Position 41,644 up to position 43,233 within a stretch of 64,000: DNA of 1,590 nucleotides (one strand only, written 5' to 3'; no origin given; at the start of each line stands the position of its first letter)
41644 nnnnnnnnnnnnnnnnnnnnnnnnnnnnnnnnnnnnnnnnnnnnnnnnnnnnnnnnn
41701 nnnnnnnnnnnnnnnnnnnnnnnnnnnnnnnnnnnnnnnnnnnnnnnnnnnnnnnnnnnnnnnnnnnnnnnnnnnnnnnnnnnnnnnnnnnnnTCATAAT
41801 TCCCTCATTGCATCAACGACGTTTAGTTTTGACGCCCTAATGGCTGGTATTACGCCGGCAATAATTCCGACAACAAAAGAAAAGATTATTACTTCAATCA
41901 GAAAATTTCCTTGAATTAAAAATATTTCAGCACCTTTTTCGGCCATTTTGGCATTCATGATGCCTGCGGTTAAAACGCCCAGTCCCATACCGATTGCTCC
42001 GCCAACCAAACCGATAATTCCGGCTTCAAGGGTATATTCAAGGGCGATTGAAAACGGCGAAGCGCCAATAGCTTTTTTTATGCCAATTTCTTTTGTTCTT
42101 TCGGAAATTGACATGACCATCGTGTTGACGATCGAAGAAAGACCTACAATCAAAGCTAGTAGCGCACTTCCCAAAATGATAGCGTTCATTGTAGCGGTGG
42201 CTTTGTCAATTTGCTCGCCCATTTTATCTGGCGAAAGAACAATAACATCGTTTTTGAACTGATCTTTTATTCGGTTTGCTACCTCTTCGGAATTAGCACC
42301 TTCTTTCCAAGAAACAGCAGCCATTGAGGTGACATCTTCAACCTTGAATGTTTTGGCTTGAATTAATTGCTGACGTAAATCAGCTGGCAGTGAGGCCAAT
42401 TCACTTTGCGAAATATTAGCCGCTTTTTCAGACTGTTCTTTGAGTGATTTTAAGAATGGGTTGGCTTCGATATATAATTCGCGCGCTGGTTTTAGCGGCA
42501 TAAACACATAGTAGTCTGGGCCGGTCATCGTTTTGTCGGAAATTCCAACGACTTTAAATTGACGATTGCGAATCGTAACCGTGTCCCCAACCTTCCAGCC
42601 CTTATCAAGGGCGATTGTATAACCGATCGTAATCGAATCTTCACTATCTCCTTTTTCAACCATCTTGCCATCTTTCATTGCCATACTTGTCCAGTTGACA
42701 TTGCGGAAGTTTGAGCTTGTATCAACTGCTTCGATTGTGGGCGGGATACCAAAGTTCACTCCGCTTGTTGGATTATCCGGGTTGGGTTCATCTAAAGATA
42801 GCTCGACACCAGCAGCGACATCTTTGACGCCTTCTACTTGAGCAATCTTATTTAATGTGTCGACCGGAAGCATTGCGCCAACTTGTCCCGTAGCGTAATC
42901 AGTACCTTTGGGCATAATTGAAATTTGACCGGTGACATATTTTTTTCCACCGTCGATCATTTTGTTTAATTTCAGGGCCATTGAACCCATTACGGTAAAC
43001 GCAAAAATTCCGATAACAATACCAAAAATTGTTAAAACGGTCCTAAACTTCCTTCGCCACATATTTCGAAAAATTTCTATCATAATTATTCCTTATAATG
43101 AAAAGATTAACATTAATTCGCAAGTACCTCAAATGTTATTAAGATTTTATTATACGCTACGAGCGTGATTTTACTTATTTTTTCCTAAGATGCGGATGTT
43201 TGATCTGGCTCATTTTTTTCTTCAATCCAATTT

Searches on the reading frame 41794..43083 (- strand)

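Call 70: search_protein_families(library=pfam, proteins=[window:41794-43083:-], max_evalue=0.000001)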
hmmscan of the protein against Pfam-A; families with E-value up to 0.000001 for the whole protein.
window:41794-43083:- (429 aa): 2 families
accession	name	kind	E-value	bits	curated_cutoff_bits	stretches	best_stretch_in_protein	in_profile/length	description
PF02687.27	FtsX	-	6e-18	65.5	25.5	1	307-422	4-120/120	FtsX-like permease C-terminal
PF12704.14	MacB_PCD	-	4.6e-17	63.4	27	1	15-273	1-205/207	MacB-like periplasmic core domain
